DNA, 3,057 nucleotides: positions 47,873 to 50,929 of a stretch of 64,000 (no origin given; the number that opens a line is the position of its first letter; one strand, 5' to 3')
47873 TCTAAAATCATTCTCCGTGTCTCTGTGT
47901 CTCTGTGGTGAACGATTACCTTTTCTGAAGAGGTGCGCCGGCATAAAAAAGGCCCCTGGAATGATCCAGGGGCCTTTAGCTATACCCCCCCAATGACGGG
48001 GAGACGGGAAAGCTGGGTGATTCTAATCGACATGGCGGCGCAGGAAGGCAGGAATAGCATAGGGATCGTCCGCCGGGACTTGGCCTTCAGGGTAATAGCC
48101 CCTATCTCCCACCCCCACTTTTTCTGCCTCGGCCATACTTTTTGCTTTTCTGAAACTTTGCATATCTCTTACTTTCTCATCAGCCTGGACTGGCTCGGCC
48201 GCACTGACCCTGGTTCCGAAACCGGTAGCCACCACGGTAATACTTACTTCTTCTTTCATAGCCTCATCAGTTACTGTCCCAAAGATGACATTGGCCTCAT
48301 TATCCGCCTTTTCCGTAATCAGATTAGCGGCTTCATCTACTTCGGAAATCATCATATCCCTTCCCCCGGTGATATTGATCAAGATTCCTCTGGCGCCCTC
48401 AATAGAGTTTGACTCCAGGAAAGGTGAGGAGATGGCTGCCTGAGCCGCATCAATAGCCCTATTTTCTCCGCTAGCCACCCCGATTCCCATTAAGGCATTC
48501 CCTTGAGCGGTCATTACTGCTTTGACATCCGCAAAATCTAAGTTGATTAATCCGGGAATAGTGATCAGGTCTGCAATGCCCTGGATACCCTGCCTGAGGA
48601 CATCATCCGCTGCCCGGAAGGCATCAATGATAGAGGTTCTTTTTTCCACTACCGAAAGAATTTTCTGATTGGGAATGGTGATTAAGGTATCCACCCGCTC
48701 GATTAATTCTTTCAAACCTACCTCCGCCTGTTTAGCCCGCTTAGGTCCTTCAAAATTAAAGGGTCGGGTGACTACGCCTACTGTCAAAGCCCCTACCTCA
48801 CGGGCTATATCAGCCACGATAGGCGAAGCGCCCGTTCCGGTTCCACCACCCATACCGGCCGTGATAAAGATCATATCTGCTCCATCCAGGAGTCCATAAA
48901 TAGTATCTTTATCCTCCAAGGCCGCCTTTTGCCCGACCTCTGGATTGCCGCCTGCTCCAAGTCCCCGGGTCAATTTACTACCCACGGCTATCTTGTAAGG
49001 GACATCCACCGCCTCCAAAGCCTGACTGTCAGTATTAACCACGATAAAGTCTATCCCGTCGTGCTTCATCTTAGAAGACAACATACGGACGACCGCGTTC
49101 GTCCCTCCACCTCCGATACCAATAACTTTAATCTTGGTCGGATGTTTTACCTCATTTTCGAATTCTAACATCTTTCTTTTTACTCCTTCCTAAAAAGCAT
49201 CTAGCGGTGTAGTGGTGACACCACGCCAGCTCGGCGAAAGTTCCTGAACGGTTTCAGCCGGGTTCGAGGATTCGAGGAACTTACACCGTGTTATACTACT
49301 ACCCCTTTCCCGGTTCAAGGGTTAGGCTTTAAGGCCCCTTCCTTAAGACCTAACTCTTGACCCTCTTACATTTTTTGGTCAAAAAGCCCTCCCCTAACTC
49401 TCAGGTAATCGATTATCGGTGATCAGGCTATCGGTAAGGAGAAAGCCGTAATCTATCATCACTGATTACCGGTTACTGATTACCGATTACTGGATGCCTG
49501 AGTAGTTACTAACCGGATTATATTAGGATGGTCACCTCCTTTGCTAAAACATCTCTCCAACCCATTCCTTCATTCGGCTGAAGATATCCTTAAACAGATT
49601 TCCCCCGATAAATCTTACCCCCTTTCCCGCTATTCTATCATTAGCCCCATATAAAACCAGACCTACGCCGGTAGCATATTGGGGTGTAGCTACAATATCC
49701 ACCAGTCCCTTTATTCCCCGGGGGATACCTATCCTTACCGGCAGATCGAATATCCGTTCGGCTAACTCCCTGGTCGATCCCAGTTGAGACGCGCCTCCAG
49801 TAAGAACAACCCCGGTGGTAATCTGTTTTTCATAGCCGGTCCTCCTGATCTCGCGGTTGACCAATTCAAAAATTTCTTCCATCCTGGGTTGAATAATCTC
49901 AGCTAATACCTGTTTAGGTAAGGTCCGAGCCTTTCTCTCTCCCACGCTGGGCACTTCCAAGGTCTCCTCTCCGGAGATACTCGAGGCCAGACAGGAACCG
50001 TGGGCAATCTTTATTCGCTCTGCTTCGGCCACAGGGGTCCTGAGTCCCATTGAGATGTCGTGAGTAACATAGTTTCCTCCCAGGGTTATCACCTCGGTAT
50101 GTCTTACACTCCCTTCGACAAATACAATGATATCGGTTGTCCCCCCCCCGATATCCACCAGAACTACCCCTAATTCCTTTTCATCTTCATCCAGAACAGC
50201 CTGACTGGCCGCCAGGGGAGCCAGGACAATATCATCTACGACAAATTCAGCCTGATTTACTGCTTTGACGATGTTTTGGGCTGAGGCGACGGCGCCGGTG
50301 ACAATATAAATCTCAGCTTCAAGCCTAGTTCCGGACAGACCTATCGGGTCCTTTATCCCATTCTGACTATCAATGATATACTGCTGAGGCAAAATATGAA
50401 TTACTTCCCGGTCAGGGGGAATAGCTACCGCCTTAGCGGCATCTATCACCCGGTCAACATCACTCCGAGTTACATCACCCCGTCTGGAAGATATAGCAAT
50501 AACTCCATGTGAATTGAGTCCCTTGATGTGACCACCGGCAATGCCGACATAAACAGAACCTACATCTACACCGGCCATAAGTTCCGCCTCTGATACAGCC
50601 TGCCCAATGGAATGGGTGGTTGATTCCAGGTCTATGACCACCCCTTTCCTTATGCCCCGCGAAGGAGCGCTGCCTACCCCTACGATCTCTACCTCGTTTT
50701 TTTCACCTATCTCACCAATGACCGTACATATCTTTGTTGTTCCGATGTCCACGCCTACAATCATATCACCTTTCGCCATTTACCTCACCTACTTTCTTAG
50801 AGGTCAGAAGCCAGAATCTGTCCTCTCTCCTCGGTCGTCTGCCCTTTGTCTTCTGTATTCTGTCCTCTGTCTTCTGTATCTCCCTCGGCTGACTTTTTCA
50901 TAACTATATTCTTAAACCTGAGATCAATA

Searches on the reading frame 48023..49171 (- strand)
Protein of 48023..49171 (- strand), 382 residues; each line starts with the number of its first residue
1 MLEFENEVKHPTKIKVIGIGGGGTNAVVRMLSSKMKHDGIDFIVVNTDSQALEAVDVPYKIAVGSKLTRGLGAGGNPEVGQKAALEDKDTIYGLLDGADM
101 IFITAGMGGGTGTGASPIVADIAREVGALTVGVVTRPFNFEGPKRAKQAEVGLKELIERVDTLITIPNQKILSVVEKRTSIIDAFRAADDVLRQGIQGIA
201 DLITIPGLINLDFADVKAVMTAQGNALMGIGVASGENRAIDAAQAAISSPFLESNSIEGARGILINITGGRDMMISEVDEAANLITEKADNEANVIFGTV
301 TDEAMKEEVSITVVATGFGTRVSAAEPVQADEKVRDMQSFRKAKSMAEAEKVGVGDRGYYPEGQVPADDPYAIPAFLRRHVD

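Call 62: find_homologous_proteins(query=window:48023-49171:-, max_evalue=1e-30)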
Query window:48023-49171:- (382 aa): 8000 proteins with E <= 1e-30 among 8000 candidates; the best 120 are listed.
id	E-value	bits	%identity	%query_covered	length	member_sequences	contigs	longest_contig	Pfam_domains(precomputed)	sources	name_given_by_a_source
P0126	6.6e-239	810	100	100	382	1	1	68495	PF00091.32,PF12327.14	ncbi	ncbi:MAG: cell division protein FtsZ [bacterium]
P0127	3.3e-224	762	93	100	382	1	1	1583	PF00091.32,PF12327.14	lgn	-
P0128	6.4e-217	738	91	100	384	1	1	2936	PF00091.32,PF12327.14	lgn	-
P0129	1.2e-181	622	79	99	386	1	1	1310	PF00091.32,PF12327.14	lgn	-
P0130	1.2e-180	618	79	99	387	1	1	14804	PF00091.32,PF12327.14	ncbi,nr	ncbi:MAG: cell division protein FtsZ [bacterium]|nr:cell division protein FtsZ [bacterium]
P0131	6.5e-180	616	78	99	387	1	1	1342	PF00091.32,PF12327.14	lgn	-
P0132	7.4e-144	497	62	100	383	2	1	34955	PF00091.32,PF12327.14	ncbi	ncbi:MAG: cell division protein FtsZ [bacterium]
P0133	5.3e-142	491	61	100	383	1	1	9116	PF00091.32,PF12327.14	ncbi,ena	ncbi:MAG: cell division protein FtsZ [Candidatus Desantisbacteria bacterium]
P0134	5.9e-142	491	61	100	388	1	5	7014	PF00091.32,PF12327.14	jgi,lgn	jgi:cell division protein FtsZ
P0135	2.1e-141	489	60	100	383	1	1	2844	PF00091.32,PF12327.14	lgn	-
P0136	6.5e-141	488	61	100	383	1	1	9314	PF00091.32,PF12327.14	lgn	-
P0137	6.6e-141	488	61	100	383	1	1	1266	PF00091.32,PF12327.14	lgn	-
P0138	7.8e-141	487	61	100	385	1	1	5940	PF00091.32,PF12327.14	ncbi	ncbi:MAG: cell division protein FtsZ [bacterium]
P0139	7.8e-141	487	61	100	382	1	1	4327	PF00091.32,PF12327.14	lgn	-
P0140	9.0e-141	487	60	100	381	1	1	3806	PF00091.32,PF12327.14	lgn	-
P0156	4.8e-134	465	58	100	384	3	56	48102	PF00091.32,PF12327.14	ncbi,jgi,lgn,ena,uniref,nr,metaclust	ncbi:cell division protein FtsZ [Candidatus Desantisbacteria bacterium CG2_30_40_21]|uniref:Cell div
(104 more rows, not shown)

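Call 63: find_encoding_contigs(protein=P0130, flank=10000)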
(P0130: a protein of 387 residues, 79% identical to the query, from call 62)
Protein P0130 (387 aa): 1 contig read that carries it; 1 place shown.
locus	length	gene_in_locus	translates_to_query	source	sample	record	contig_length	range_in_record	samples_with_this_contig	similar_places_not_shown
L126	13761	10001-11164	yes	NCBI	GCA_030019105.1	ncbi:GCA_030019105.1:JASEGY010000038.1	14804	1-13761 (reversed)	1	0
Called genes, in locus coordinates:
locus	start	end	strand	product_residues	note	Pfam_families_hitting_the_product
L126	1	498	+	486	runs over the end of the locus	PF01225:Mur_ligase (weak), PF08245:Mur_ligase_M, PF02875:Mur_ligase_C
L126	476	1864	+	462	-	PF01225:Mur_ligase, PF08245:Mur_ligase_M, PF02875:Mur_ligase_C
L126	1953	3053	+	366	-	PF00953:Glycos_transf_4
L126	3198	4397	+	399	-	PF01098:FTSW_RODA_SPOVE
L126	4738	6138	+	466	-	PF01225:Mur_ligase, PF08245:Mur_ligase_M, PF02875:Mur_ligase_C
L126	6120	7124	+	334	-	PF01565:FAD_binding_4, PF02873:MurB_C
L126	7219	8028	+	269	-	PF08478:POTRA_1 (weak), PF03799:FtsQ_DivIB_C (weak)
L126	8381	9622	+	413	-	PF11104:PilM_2 (faint), PF14450:FtsA, PF02491:SHS2_FTSA, PF06277:EutA (weak), PF06723:MreB_Mbl, PF14450:FtsA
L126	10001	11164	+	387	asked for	PF00091:Tubulin, PF12327:FtsZ_C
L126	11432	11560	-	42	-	-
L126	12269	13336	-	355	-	PF14319:Zn_Tnp_IS91, PF04986:Y2_Tnp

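Call 64: find_encoding_contigs(protein=P0128, flank=10000)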
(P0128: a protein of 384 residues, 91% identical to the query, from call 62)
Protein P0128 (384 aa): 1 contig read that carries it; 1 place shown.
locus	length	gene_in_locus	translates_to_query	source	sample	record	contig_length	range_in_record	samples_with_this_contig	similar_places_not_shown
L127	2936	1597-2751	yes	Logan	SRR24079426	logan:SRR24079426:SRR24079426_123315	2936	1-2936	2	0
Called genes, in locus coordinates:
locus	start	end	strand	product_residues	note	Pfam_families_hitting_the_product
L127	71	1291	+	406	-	PF11104:PilM_2 (faint), PF14450:FtsA, PF02491:SHS2_FTSA, PF06277:EutA (weak), PF06723:MreB_Mbl, PF14450:FtsA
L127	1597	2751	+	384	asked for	PF00091:Tubulin, PF12327:FtsZ_C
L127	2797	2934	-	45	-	?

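Call 65: find_encoding_contigs(protein=P0127, flank=10000)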
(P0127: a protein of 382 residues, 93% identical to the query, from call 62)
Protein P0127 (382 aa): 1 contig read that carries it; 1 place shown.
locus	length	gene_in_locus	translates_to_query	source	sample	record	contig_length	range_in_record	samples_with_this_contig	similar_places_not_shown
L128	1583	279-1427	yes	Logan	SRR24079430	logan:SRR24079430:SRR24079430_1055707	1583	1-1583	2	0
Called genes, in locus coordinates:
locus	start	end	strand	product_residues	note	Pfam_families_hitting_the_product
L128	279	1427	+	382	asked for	PF00091:Tubulin, PF12327:FtsZ_C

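Call 75: find_encoding_contigs(protein=P0156, flank=10000, max_places=1)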
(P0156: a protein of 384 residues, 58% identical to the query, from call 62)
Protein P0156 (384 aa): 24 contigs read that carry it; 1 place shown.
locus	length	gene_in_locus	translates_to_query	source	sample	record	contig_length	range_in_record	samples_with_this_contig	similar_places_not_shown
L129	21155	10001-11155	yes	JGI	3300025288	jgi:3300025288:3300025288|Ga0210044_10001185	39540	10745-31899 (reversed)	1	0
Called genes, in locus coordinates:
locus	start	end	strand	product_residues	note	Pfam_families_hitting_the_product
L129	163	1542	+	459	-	PF21799:MurD-like_N, PF08245:Mur_ligase_M, PF02875:Mur_ligase_C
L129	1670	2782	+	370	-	PF01098:FTSW_RODA_SPOVE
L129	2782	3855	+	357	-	PF03033:Glyco_transf_28, PF04101:Glyco_tran_28_C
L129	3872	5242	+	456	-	PF01225:Mur_ligase, PF08245:Mur_ligase_M, PF02875:Mur_ligase_C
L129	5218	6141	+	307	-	PF01565:FAD_binding_4, PF02873:MurB_C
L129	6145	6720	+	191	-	-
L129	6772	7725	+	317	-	PF01820:Dala_Dala_lig_N, PF02655:ATP-grasp_3, PF02222:ATP-grasp (weak), PF07478:Dala_Dala_lig_C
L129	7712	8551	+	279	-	PF08478:POTRA_1 (faint)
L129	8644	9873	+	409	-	PF11104:PilM_2 (faint), PF14450:FtsA, PF02491:SHS2_FTSA, PF06723:MreB_Mbl, PF06277:EutA (weak), PF14450:FtsA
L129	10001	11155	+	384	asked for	PF00091:Tubulin, PF12327:FtsZ_C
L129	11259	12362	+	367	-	PF00437:T2SSE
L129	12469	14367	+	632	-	PF16927:HisKA_7TM, PF01966:HD, PF13487:HD_5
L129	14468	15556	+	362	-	PF00483:NTP_transferase, PF12804:NTP_transf_3 (weak), PF22640:ManC_GMP_beta-helix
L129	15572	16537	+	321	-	PF00158:Sigma54_activat, PF14532:Sigma54_activ_2, PF07724:AAA_2 (weak), PF07728:AAA_5, PF25601:AAA_lid_14, PF02954:HTH_8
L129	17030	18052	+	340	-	PF00154:RecA_N, PF06745:ATPase (weak), PF08423:Rad51, PF27531:MT3502_N (weak), PF01637:ATPase_2 (faint), PF21096:RecA_C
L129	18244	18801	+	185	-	PF12838:Fer4_7 (faint), PF13484:Fer4_16 (faint), PF13187:Fer4_9, PF13237:Fer4_10 (faint), PF13183:Fer4_8, PF13534:Fer4_17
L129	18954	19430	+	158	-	-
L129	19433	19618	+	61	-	-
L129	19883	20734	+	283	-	PF02754:CCG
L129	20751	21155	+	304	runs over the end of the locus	PF01555:N6_N4_Mtase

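Call 76: find_encoding_contigs(protein=P0132, flank=10000, max_places=1)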
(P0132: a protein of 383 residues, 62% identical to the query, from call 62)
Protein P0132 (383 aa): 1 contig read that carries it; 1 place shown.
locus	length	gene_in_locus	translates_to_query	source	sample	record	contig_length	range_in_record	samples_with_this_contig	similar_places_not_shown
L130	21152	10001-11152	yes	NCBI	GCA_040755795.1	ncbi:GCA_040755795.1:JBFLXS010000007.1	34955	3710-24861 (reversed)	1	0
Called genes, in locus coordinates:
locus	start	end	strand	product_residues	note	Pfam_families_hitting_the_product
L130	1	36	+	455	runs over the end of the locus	PF21377:MurD_N (faint), PF21799:MurD-like_N, PF08245:Mur_ligase_M, PF02875:Mur_ligase_C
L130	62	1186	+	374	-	PF01098:FTSW_RODA_SPOVE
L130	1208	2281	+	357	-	PF03033:Glyco_transf_28, PF04101:Glyco_tran_28_C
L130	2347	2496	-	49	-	-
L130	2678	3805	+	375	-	PF01637:ATPase_2, PF14516:AAA_35 (faint)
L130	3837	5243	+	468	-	PF01225:Mur_ligase, PF08245:Mur_ligase_M, PF02875:Mur_ligase_C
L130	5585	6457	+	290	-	PF01565:FAD_binding_4, PF02873:MurB_C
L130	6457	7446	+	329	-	PF01820:Dala_Dala_lig_N, PF08443:RimK (weak), PF14397:ATPgrasp_ST (faint), PF01071:GARS_A, PF02222:ATP-grasp (weak), PF02655:ATP-grasp_3, PF07478:Dala_Dala_lig_C, PF13535:ATP-grasp_4 (faint)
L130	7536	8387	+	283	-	-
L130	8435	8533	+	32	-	PF01436:NHL (weak)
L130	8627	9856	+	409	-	PF11104:PilM_2 (faint), PF14450:FtsA, PF02491:SHS2_FTSA, PF06723:MreB_Mbl, PF06277:EutA (weak), PF14450:FtsA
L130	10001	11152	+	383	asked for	PF00091:Tubulin, PF12327:FtsZ_C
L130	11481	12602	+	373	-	PF00437:T2SSE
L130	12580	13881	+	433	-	PF13200:DUF4015, PF14871:GHL6 (faint)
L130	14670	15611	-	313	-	PF21360:PylC-like_N, PF02655:ATP-grasp_3, PF02786:CPSase_L_D2 (weak), PF13535:ATP-grasp_4 (faint), PF15632:ATPgrasp_Ter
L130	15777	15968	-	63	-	-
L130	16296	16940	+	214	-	PF02397:Bac_transf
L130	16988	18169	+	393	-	PF13439:Glyco_transf_4, PF13579:Glyco_trans_4_4 (weak), PF00534:Glycos_transf_1, PF13692:Glyco_trans_1_4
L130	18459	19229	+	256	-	PF02563:Poly_export, PF10531:SLBB, PF22461:SLBB_2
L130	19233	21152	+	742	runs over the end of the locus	PF02706:Wzz (weak), PF13807:GNVR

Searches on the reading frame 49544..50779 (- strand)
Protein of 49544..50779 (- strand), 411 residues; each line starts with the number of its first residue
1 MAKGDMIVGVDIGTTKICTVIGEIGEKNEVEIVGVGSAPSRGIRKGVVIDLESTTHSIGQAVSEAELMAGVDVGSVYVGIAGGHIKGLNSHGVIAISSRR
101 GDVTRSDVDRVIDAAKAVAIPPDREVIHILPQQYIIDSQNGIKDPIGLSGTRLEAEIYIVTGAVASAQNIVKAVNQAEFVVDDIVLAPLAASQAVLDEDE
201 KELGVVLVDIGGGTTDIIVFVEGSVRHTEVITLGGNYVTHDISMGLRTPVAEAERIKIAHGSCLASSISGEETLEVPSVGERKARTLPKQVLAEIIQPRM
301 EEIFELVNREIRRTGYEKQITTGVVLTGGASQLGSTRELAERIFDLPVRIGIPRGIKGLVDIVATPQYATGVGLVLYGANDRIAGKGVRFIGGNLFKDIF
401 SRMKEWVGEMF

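Call 38: search_protein_families(library=pfam, proteins=[window:49544-50779:-], max_evalue=0.001)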
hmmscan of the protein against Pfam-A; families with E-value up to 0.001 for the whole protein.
window:49544-50779:- (411 aa): 6 families
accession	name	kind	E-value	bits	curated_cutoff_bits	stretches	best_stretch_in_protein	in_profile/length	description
PF14450.12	FtsA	-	8.1e-49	165.6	31.8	2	206-373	1-127/127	Cell division protein FtsA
PF02491.25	SHS2_FTSA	-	5.5e-32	110.4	25.4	1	82-161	1-79/79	SHS2 domain inserted in FTSA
PF06723.19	MreB_Mbl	-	4.4e-11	42.6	27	1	179-350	125-303/327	MreB/Mbl protein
PF06277.17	EutA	-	6.6e-08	32.3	27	1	199-333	139-267/475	Ethanolamine utilisation protein EutA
PF11104.14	PilM_2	-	7.1e-06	25.6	27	0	192-259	169-236/340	Type IV pilus assembly protein PilM;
PF13941.12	MutL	-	0.001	18.4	27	1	188-232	225-273/450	MutL protein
